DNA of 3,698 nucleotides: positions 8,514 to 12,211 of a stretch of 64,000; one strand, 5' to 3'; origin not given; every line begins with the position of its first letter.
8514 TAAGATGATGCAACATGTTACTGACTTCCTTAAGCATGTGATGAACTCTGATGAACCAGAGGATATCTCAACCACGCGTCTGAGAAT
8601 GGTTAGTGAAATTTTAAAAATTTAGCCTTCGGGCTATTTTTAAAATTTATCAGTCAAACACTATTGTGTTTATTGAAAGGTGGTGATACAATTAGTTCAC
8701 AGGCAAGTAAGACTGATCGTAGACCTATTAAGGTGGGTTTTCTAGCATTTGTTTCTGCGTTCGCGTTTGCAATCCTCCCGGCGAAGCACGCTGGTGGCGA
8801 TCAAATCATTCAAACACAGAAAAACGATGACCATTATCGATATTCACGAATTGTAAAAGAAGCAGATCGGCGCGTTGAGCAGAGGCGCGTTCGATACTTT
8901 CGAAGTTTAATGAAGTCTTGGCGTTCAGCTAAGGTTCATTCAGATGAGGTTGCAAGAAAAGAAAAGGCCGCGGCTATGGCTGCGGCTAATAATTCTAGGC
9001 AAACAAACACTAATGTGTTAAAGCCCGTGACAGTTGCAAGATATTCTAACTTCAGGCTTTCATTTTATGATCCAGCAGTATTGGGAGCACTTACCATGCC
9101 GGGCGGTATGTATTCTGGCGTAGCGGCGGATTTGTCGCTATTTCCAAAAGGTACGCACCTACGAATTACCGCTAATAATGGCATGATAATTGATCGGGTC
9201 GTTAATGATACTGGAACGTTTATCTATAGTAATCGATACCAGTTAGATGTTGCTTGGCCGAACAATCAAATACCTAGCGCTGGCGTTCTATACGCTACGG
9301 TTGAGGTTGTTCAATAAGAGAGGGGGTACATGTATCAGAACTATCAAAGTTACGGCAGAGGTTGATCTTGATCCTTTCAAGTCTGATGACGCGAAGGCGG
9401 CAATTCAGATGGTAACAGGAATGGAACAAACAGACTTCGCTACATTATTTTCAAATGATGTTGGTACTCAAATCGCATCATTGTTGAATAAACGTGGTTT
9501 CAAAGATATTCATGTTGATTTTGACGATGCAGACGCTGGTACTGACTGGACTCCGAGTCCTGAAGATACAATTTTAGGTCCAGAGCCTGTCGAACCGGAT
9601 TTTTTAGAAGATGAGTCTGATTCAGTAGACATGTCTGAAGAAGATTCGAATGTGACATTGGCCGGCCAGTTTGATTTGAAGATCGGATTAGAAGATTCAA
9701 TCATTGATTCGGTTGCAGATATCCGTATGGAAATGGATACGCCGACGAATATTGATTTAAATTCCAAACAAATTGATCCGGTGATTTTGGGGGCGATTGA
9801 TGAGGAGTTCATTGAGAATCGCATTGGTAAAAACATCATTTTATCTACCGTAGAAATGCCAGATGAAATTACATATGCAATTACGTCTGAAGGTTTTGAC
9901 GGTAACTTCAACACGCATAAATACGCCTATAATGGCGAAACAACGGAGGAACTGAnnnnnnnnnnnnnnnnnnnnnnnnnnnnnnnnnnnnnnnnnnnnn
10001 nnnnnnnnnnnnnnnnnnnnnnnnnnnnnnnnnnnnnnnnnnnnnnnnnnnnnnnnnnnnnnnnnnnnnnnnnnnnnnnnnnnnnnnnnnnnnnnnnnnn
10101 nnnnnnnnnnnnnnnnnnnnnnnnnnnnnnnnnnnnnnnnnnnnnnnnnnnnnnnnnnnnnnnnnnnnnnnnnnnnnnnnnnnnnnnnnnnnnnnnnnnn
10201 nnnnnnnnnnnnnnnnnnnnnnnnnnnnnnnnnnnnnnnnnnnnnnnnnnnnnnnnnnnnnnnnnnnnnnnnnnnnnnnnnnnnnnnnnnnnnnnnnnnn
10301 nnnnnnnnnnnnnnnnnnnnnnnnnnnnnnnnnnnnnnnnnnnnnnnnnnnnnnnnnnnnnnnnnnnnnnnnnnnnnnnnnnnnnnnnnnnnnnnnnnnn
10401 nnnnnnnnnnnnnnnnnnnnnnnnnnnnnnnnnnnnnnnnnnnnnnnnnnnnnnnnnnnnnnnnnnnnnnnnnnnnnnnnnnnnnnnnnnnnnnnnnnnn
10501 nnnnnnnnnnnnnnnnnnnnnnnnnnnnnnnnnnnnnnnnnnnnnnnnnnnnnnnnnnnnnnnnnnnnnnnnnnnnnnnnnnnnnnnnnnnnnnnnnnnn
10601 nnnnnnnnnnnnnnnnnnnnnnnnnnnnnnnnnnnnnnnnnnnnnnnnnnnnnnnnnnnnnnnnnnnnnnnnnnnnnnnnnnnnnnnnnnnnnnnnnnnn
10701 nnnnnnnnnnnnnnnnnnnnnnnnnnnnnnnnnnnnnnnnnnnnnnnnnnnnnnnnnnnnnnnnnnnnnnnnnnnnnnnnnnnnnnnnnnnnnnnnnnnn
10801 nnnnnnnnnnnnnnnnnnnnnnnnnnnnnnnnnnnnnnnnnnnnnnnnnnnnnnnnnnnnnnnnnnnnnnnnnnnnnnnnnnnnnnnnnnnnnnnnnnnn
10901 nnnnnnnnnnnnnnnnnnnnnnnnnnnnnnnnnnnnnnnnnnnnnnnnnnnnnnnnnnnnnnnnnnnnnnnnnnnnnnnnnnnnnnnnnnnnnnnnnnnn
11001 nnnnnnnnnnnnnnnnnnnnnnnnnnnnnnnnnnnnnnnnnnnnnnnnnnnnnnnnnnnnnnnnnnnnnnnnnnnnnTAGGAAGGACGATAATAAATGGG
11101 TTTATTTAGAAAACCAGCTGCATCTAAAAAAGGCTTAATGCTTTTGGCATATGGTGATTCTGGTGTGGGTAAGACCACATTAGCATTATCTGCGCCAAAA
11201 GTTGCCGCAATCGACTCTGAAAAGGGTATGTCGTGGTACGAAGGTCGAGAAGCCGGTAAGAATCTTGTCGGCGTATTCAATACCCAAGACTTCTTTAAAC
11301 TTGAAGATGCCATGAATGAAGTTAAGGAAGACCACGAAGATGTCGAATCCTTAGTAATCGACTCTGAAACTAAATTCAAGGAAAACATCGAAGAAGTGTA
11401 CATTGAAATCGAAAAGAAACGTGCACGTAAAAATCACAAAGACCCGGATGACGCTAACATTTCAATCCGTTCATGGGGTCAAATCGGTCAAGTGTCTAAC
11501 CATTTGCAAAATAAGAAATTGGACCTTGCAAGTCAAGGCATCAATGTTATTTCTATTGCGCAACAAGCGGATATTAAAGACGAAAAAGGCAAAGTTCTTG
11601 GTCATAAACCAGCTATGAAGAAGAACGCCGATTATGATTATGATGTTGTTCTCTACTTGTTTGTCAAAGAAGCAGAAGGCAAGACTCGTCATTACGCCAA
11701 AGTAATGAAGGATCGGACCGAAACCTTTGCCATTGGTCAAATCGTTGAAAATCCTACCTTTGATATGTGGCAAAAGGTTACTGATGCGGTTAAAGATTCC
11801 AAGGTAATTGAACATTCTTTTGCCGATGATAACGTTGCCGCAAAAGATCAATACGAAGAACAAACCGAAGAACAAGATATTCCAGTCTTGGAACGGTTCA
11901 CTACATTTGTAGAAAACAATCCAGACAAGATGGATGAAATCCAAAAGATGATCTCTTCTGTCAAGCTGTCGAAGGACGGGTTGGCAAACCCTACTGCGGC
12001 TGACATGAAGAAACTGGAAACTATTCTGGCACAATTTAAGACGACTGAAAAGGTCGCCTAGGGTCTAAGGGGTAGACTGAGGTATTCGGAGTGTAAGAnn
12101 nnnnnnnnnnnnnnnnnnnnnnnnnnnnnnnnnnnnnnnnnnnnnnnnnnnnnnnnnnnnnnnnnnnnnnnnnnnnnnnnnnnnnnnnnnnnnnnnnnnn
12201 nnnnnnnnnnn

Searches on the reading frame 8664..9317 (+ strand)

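Call 38: search_protein_families(library=pfam, proteins=[window:8664-9317:+], max_evalue=0.01)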
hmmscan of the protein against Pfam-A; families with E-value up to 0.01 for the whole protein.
window:8664-9317:+ (217 aa): 1 family
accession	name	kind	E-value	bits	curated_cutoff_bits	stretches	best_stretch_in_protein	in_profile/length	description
PF21810.3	DUF6880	-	0.0027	17.2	27.3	1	45-115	150-220/472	Family of unknown function (DUF6880)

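Call 87: search_protein_families(library=pfam, proteins=[window:8700-9317:+], max_evalue=0.01)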
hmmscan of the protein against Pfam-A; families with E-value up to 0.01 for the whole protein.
window:8700-9317:+ (205 aa): 1 family
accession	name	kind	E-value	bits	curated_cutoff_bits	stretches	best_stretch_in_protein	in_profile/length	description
PF21810.3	DUF6880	-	0.0025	17.4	27.3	1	33-103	150-220/472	Family of unknown function (DUF6880)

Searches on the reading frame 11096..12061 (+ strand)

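Call 38: search_protein_families(library=pfam, proteins=[window:11096-12061:+], max_evalue=0.01)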
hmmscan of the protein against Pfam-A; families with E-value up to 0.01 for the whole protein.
window:11096-12061:+ (321 aa): 3 families
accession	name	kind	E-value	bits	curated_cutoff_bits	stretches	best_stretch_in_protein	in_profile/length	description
PF13479.12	AAA_24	-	1.3e-15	58.2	27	1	13-205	2-184/195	AAA domain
PF00910.28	RNA_helicase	-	0.0052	17.7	21.5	0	17-83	2-68/105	RNA helicase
PF13481.12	AAA_25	-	0.0085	16.2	27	0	15-91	35-109/195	AAA domain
